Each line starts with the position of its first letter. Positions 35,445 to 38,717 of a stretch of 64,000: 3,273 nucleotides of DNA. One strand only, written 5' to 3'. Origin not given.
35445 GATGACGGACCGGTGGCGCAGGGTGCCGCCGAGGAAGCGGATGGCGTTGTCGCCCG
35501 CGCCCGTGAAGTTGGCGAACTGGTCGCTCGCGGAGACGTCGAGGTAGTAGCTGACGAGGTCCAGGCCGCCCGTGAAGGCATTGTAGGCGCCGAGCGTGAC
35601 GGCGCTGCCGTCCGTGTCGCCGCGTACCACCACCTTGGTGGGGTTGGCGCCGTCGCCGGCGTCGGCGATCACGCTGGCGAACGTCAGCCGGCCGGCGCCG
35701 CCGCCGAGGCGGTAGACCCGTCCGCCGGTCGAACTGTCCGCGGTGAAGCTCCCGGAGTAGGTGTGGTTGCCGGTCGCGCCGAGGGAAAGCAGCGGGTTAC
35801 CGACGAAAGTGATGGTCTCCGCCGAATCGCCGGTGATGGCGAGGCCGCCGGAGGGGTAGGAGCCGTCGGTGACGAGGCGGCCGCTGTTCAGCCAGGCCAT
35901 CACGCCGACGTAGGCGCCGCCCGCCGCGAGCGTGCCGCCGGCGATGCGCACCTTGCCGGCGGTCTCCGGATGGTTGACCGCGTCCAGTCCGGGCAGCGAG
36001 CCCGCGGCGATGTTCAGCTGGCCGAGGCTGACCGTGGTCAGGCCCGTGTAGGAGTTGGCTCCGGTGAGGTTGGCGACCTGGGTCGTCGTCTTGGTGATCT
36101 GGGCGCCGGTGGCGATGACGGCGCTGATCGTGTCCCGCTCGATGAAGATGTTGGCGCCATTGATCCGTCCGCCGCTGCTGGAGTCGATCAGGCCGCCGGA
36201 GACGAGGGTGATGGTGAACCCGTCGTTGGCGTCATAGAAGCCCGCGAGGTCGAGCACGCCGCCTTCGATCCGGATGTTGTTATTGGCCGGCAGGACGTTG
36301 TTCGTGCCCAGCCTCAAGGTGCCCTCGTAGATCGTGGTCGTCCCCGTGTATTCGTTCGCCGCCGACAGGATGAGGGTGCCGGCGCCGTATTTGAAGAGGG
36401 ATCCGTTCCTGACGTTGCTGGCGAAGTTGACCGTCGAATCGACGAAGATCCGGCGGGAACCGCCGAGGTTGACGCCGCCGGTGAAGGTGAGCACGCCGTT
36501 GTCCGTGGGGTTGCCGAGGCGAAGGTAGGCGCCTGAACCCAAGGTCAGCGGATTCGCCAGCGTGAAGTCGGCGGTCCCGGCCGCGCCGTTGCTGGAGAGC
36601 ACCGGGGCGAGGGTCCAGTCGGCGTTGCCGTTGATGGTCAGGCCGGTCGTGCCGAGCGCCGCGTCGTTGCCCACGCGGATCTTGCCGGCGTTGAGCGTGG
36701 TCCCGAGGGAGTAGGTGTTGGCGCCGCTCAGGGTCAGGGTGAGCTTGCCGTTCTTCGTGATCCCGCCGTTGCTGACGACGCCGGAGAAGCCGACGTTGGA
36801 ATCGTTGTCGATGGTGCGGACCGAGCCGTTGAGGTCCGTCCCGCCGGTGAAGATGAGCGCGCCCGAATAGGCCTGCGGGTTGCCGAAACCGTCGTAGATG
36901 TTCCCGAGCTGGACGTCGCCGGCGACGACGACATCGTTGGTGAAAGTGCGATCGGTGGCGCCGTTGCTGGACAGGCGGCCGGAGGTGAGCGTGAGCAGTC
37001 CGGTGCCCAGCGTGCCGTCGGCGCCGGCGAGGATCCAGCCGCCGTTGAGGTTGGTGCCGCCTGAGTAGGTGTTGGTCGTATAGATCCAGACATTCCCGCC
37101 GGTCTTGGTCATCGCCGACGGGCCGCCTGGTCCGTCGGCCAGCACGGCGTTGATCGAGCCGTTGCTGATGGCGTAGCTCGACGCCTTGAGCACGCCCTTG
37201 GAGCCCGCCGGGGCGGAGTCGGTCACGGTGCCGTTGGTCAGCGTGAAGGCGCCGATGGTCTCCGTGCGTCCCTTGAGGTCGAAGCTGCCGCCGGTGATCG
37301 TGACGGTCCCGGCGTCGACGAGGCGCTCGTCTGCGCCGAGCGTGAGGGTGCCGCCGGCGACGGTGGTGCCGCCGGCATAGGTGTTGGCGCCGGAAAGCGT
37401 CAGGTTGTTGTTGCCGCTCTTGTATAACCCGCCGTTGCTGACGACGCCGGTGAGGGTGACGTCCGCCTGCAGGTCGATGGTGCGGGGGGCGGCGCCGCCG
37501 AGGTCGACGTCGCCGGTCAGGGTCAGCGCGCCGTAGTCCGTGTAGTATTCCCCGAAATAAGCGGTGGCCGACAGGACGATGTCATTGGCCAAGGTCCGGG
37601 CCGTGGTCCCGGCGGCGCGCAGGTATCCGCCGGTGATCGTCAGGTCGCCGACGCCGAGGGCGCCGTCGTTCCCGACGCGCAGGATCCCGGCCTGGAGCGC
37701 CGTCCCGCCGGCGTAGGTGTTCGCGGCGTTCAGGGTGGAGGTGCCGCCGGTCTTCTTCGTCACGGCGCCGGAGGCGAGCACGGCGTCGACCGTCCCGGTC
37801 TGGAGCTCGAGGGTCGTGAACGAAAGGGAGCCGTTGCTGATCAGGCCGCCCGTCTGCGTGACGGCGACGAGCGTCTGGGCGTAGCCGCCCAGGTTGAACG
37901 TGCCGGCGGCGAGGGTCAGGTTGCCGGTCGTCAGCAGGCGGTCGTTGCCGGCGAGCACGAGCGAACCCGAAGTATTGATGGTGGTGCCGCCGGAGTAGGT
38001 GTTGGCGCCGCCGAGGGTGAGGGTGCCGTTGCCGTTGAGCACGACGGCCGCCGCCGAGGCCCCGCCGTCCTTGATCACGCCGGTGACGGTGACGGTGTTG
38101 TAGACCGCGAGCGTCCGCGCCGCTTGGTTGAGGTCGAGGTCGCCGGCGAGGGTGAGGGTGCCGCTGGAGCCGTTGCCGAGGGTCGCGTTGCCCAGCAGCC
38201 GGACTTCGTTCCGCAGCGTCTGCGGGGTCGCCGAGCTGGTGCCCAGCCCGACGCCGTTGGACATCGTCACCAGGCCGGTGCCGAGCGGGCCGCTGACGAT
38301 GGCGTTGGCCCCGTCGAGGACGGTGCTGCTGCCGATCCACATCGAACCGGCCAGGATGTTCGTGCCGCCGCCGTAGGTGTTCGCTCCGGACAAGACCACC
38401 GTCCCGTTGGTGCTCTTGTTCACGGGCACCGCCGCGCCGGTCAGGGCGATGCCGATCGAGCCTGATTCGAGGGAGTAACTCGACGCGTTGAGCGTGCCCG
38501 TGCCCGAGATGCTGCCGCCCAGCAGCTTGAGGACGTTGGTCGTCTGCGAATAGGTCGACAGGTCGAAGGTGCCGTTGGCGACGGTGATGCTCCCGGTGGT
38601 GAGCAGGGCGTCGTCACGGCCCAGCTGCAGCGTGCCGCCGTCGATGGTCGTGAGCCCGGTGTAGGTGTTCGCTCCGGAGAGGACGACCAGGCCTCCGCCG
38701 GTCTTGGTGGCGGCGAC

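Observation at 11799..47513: One 35.7-kb ORF encodes an 11,904-aa classical autotransporter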

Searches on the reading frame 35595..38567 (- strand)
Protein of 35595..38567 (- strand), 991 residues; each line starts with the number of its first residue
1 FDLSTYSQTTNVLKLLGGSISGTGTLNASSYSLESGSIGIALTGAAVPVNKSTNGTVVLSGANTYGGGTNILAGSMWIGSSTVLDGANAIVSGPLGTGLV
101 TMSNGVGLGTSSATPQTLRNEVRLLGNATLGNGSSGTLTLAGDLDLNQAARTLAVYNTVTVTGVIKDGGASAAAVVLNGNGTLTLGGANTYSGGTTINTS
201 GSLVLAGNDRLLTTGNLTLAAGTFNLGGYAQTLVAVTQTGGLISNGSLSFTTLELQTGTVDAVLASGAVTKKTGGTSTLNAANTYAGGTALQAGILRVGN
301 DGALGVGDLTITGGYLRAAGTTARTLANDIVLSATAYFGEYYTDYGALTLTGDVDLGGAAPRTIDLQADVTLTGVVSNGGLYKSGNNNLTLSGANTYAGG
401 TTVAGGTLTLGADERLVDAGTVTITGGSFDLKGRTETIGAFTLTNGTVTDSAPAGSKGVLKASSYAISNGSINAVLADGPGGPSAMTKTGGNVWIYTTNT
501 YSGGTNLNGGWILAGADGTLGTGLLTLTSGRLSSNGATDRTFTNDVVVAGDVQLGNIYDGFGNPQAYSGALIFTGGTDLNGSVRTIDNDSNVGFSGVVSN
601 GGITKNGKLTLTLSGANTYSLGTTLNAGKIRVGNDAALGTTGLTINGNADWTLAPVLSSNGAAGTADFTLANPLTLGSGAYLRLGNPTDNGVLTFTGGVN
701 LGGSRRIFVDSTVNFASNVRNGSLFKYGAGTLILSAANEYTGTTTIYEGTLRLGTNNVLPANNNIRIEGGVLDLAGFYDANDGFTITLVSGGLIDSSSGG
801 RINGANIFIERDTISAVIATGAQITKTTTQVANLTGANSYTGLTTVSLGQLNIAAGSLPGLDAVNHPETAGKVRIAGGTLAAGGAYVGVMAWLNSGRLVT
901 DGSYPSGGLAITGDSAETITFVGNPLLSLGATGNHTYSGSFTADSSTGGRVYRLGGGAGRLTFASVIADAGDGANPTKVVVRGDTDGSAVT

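Call 8: search_protein_families(library=pfam, proteins=[window:35595-38567:-], max_evalue=0.01)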
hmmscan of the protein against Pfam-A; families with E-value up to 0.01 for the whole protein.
window:35595-38567:- (991 aa): 1 family
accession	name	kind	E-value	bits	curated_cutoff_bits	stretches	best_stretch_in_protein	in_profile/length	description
PF12951.13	PATR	-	4e-23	81.6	27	6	725-753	2-30/30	Passenger-associated-transport-repeat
